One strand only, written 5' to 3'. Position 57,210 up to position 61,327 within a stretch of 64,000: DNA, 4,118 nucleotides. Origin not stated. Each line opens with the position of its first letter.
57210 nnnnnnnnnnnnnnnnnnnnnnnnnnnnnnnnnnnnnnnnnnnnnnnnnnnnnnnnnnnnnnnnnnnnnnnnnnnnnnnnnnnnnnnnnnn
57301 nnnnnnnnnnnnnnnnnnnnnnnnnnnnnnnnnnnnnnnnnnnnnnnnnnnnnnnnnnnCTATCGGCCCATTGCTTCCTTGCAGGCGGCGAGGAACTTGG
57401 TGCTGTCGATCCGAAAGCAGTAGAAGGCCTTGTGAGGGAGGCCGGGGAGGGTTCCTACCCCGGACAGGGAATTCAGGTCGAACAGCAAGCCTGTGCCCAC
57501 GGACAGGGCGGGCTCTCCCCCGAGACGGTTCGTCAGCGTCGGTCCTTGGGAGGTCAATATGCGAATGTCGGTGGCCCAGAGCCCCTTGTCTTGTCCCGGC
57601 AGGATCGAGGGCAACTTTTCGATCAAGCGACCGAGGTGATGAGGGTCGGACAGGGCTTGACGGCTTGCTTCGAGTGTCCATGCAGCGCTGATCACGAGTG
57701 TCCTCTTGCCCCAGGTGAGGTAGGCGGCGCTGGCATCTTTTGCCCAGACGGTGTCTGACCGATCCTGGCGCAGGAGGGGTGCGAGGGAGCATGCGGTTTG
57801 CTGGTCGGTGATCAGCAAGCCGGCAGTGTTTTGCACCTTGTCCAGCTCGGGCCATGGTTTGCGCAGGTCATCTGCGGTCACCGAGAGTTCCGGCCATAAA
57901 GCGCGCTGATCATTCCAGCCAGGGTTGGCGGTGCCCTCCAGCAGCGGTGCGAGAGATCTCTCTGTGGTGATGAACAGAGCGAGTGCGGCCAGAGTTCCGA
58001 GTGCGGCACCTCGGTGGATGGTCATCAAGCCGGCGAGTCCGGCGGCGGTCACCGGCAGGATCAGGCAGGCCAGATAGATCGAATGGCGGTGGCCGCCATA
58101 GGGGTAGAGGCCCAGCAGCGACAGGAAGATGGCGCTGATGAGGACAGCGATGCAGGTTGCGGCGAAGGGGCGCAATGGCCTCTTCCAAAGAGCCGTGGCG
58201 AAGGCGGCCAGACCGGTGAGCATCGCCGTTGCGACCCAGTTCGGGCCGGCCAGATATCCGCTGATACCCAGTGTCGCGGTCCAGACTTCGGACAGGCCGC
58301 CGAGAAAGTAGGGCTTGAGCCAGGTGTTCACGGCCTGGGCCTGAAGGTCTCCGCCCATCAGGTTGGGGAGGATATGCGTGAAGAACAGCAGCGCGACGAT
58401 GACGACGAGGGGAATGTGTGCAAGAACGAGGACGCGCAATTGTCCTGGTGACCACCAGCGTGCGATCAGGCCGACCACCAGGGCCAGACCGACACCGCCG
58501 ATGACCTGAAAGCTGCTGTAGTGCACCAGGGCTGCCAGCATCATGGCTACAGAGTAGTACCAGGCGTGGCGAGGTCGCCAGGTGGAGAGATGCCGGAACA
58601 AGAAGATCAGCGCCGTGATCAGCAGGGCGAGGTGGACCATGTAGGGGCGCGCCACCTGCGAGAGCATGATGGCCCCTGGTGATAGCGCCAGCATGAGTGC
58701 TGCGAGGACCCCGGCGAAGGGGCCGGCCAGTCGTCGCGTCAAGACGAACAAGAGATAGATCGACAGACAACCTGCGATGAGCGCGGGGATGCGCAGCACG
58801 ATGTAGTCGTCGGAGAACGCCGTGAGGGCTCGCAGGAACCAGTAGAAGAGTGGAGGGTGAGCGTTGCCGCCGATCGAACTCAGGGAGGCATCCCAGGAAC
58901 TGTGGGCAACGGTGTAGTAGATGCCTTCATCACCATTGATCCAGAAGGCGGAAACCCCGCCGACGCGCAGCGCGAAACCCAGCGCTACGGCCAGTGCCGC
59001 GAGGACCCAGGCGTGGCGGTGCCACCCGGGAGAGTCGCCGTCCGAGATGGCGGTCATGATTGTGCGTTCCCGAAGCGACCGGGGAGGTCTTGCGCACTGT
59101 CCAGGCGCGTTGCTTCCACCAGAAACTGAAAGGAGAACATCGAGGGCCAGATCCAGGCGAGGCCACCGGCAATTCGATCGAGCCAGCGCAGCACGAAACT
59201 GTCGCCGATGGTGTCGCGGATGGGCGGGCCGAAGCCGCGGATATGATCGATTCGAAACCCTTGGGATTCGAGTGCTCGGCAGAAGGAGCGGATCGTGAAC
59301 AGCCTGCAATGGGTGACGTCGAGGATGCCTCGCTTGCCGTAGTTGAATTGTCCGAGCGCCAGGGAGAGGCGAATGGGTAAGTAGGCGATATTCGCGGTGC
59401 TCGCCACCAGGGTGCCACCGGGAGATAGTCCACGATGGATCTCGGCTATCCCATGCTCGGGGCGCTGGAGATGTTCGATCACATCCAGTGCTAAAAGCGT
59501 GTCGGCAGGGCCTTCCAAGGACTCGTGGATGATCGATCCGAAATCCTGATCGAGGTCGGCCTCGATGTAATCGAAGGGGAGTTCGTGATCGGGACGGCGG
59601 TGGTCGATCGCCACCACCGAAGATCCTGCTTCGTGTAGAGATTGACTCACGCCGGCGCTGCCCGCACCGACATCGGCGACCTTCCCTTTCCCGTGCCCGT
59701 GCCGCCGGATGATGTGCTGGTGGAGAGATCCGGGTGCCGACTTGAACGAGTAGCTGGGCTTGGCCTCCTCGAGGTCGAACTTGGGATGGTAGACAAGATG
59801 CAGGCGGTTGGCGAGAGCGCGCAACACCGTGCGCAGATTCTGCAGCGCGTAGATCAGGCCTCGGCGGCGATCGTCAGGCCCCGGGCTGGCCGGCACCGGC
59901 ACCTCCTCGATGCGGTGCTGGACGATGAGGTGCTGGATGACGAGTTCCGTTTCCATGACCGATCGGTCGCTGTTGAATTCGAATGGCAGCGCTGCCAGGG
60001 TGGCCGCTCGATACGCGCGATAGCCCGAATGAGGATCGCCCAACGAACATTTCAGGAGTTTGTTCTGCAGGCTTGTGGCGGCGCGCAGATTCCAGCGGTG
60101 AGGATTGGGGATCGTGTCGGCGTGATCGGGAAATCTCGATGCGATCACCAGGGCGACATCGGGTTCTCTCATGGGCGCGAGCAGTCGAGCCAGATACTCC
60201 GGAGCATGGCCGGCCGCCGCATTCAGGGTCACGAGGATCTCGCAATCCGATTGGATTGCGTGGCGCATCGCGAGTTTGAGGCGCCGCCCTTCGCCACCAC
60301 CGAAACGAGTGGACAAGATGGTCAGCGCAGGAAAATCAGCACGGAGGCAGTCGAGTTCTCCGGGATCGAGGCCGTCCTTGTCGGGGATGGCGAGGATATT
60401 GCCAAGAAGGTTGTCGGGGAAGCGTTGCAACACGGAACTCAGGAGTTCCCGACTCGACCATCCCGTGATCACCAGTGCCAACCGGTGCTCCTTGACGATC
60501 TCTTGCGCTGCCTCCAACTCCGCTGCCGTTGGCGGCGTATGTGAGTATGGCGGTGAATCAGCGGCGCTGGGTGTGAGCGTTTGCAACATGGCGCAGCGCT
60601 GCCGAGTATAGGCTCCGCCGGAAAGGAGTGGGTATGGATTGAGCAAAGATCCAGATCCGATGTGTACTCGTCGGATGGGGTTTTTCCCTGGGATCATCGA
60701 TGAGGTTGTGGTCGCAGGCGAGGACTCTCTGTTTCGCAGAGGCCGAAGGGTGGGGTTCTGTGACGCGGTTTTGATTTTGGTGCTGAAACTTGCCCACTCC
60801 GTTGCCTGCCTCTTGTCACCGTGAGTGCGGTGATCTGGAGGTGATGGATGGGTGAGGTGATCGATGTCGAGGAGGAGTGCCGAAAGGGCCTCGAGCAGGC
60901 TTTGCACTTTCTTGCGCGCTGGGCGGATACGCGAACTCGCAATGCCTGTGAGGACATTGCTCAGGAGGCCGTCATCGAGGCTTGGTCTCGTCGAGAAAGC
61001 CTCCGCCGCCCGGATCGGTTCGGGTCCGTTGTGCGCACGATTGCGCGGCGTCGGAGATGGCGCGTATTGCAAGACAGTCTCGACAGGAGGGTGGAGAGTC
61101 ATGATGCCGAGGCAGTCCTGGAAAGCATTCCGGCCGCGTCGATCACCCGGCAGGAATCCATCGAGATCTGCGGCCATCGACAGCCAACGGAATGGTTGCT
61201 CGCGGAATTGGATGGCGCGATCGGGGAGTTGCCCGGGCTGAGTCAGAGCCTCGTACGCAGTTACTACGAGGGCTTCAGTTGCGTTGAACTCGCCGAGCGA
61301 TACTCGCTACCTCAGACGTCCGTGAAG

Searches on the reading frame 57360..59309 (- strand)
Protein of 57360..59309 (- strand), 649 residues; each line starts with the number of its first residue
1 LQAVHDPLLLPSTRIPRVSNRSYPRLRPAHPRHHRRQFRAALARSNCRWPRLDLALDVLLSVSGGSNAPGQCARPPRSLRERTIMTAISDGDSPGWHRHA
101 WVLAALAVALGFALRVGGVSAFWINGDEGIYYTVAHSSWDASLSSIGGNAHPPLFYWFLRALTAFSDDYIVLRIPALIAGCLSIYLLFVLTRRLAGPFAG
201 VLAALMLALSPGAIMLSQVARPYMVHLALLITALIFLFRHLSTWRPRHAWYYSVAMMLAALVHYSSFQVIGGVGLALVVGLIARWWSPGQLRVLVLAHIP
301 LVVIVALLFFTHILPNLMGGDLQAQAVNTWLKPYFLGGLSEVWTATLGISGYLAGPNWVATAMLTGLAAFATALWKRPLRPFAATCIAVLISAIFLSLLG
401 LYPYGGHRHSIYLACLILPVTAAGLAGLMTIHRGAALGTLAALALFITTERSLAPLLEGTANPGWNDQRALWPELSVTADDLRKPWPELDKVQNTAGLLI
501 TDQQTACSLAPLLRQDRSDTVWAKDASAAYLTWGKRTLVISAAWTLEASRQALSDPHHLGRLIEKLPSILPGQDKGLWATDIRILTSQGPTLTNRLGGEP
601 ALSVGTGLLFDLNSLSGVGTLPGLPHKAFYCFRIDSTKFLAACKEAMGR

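Call 84: search_protein_families(library=pfam, proteins=[window:57360-59309:-], max_evalue=0.0001)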
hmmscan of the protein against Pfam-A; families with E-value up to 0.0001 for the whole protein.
window:57360-59309:- (649 aa): 2 families
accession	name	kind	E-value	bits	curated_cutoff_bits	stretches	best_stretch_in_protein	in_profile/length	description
PF13231.12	PMT_2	-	2e-09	38.3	26.1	1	151-311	2-156/160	Dolichyl-phosphate-mannose-protein mannosyltransferase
PF14897.12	EpsG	-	6.9e-05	22.6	30.1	0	101-329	4-201/326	EpsG family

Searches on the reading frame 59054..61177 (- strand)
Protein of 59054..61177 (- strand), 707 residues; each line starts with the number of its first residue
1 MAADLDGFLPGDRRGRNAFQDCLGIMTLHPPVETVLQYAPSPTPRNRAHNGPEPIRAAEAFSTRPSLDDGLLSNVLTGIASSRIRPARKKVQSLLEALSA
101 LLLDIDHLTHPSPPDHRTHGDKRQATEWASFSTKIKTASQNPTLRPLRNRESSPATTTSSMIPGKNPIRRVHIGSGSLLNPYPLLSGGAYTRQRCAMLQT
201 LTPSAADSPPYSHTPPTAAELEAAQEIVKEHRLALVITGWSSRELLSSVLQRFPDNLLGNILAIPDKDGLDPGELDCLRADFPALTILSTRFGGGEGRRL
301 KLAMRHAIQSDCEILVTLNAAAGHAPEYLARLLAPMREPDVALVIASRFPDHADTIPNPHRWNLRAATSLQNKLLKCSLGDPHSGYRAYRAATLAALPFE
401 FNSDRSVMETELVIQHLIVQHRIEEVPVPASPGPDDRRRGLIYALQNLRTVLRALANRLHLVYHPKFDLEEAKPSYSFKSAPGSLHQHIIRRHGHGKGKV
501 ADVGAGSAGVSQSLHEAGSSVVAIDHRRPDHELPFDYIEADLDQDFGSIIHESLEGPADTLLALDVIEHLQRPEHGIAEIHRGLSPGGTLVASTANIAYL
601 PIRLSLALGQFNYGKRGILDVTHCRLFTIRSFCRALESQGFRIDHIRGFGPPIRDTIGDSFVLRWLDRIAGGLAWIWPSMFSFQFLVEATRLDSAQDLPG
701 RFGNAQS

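Call 84: search_protein_families(library=pfam, proteins=[window:59054-61177:-], max_evalue=0.0001)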
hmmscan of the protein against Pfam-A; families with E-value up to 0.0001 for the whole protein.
window:59054-61177:- (707 aa): 3 families
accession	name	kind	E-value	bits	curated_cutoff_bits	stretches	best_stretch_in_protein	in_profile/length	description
PF13489.12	Methyltransf_23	-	2.9e-12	47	27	1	497-645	23-163/164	Methyltransferase domain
PF08241.18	Methyltransf_11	-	2.4e-06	28.5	21.2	1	502-591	2-94/95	Methyltransferase domain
PF08242.18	Methyltransf_12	-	5.7e-05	24.2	30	0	502-590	2-98/98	Methyltransferase domain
